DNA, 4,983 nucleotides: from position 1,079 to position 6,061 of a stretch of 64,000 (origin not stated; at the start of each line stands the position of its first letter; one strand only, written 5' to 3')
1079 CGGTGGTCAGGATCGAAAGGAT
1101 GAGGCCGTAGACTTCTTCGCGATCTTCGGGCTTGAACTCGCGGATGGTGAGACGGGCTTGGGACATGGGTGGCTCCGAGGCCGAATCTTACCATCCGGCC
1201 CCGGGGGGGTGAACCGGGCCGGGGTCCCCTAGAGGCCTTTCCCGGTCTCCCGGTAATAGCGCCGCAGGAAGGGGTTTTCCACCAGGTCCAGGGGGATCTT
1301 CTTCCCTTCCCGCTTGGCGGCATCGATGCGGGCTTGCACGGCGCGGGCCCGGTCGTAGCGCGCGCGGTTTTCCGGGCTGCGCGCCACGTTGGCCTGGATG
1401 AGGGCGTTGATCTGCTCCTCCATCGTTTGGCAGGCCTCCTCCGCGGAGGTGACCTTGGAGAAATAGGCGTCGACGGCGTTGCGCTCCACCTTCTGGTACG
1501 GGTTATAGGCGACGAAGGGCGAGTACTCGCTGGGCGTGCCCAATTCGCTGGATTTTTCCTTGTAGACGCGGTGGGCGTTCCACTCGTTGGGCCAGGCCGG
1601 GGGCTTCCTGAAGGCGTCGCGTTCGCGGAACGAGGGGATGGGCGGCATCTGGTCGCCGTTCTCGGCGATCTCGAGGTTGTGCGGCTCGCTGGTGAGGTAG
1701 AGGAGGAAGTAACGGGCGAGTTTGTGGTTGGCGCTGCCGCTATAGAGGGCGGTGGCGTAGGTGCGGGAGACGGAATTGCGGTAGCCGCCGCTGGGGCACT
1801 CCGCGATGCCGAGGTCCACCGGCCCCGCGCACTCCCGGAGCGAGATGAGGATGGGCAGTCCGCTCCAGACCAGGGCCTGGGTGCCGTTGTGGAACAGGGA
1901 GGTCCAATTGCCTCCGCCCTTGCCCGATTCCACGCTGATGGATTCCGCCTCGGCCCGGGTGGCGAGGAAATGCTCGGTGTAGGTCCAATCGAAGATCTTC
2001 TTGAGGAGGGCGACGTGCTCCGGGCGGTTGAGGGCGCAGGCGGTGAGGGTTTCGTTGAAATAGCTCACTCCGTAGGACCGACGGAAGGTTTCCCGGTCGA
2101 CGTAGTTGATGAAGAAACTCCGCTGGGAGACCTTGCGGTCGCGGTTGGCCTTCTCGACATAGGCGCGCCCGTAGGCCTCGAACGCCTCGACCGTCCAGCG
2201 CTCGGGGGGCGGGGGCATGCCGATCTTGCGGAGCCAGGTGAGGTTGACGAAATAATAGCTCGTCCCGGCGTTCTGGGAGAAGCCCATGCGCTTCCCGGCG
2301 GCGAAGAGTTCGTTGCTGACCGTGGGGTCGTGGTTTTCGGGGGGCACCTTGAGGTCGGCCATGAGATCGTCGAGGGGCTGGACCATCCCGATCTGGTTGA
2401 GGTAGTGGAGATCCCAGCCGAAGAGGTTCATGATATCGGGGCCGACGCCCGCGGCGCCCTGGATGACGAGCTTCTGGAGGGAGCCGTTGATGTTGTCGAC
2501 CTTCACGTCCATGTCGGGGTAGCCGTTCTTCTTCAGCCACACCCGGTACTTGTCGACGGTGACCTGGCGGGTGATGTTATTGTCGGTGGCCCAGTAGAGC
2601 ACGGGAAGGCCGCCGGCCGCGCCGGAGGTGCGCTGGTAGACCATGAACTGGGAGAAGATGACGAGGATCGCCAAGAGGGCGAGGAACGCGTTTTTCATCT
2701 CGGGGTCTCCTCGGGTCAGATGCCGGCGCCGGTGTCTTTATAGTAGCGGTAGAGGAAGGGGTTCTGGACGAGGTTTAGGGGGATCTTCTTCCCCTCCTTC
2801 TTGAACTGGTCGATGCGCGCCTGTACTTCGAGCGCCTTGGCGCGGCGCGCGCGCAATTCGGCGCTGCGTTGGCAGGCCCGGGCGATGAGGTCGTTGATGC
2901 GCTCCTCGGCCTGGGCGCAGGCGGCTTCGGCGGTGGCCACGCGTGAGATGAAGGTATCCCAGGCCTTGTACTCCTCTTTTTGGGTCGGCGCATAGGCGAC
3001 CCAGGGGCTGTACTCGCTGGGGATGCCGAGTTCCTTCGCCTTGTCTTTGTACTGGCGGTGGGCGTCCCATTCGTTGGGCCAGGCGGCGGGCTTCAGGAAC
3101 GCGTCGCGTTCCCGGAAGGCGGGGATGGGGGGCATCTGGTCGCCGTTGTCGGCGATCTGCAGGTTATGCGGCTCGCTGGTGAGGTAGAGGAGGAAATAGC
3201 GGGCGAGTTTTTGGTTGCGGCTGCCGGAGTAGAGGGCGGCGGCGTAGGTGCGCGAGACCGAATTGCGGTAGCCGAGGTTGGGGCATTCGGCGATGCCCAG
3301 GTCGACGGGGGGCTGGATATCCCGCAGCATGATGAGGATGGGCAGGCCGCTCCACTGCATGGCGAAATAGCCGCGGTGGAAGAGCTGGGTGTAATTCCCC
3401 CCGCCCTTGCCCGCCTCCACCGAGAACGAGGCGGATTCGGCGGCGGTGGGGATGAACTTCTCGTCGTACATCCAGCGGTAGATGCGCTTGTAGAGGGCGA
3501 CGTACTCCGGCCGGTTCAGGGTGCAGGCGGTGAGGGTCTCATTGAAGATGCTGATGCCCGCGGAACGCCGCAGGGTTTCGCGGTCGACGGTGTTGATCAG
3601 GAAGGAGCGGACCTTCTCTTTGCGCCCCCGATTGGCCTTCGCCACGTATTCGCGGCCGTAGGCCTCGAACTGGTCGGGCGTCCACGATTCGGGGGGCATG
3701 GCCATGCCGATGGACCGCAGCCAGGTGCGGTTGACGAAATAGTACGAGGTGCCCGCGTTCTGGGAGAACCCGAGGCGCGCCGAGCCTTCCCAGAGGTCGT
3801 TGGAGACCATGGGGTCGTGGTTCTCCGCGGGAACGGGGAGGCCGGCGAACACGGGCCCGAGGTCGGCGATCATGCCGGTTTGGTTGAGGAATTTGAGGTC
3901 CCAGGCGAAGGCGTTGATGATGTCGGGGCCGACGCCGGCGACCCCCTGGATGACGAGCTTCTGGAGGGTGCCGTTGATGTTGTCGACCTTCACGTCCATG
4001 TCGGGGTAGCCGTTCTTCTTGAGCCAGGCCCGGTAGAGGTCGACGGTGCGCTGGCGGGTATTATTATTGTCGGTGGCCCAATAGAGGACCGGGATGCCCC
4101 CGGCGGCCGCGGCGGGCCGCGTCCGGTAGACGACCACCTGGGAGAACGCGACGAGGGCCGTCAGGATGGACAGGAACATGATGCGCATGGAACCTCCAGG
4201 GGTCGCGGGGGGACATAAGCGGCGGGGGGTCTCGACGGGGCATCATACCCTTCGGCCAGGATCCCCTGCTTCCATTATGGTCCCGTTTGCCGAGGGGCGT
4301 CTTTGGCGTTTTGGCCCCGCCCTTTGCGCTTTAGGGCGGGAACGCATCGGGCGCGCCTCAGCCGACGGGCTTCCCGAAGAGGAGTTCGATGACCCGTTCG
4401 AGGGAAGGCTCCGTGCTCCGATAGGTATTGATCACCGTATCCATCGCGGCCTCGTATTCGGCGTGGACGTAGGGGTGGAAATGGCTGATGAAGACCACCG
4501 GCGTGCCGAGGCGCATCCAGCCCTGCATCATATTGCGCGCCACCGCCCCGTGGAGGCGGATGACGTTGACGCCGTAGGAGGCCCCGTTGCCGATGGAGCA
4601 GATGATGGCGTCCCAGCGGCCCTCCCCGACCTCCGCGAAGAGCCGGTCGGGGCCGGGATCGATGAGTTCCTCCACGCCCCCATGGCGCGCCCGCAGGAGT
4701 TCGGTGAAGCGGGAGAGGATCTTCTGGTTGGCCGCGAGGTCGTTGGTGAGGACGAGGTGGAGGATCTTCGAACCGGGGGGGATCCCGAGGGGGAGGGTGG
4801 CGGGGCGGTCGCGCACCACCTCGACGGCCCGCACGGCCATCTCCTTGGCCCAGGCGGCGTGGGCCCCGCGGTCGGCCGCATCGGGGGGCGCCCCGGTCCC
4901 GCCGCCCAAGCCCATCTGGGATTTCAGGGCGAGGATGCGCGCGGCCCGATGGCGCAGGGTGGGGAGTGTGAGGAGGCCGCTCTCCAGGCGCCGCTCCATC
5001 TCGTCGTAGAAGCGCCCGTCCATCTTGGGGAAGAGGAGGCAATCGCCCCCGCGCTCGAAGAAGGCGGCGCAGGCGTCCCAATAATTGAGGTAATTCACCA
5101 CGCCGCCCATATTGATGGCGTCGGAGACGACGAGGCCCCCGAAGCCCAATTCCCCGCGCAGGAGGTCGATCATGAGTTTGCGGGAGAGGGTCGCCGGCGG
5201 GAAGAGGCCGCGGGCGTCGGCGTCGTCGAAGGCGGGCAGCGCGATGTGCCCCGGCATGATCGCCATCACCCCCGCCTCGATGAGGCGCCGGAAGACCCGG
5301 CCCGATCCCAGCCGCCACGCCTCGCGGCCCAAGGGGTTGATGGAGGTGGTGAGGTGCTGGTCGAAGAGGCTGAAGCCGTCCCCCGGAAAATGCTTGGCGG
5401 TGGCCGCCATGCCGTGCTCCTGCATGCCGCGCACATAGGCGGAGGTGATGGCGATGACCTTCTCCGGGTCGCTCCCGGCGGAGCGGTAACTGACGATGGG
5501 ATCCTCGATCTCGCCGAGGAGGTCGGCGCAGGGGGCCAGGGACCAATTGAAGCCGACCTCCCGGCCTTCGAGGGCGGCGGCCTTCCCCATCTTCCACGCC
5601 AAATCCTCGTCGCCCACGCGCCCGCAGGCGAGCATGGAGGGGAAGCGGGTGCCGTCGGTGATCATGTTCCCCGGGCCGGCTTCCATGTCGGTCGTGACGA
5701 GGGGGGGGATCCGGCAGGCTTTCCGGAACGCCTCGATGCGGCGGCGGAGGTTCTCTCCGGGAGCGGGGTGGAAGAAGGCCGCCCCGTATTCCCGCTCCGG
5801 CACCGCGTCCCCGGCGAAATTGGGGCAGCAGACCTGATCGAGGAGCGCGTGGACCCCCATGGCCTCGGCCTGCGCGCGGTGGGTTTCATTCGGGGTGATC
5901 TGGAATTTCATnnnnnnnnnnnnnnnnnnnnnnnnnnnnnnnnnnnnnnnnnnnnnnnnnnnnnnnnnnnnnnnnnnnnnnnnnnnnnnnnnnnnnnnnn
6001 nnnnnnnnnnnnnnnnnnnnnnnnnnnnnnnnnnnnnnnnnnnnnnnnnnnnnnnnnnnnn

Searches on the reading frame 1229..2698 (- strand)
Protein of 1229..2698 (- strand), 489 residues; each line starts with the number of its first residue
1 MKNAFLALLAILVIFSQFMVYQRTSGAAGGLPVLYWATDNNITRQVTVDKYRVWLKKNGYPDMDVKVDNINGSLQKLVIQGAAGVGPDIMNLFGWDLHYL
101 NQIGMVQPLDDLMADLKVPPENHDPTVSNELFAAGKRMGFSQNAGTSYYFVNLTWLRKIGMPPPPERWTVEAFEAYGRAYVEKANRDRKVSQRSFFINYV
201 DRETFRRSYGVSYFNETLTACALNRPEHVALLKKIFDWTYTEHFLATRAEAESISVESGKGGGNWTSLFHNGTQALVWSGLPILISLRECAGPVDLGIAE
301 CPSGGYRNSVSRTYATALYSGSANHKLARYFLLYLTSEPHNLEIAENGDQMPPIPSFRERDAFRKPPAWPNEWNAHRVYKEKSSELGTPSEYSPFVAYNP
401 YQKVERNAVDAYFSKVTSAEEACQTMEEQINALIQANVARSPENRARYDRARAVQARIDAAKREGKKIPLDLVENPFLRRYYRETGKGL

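Call 50: search_protein_families(library=pfam, proteins=[window:1229-2698:-], max_evalue=0.001)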
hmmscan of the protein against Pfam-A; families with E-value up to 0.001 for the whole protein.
window:1229-2698:- (489 aa): 2 families
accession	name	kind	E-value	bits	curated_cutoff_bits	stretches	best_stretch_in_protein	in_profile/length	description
PF13416.11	SBP_bac_8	-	4.6e-07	30.3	27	1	62-370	11-278/279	Bacterial extracellular solute-binding protein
PF01547.30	SBP_bac_1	-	6.6e-06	26.8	26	1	59-338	20-303/307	Bacterial extracellular solute-binding protein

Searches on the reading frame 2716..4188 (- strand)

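Call 50: search_protein_families(library=pfam, proteins=[window:2716-4188:-], max_evalue=0.001)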
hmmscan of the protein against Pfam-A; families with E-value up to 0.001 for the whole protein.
window:2716-4188:- (490 aa): 1 family
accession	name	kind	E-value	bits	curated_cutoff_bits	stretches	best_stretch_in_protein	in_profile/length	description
PF01547.30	SBP_bac_1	-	4.9e-08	33.8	26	1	60-339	20-303/307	Bacterial extracellular solute-binding protein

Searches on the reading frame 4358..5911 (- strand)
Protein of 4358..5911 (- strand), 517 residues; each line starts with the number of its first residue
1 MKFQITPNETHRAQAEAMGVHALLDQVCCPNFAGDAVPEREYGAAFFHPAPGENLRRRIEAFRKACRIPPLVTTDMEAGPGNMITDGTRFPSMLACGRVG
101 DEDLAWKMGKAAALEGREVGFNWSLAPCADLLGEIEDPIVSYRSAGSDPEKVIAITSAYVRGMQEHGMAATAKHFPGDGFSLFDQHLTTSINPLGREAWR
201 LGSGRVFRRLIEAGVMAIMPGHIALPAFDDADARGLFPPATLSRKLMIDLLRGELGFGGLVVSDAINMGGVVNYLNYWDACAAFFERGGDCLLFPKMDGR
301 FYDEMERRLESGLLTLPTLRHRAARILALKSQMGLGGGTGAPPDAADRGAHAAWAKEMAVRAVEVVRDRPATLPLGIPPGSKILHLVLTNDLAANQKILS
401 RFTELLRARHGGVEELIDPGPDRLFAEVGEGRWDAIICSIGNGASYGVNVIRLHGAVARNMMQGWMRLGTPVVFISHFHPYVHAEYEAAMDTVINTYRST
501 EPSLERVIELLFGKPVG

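Call 50: search_protein_families(library=pfam, proteins=[window:4358-5911:-], max_evalue=0.001)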
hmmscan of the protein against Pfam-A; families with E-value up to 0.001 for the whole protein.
window:4358-5911:- (517 aa): 1 family
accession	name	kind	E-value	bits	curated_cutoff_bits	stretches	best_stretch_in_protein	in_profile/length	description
PF00933.27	Glyco_hydro_3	-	1.6e-58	199.1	27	1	64-328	59-315/316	Glycosyl hydrolase family 3 N terminal domain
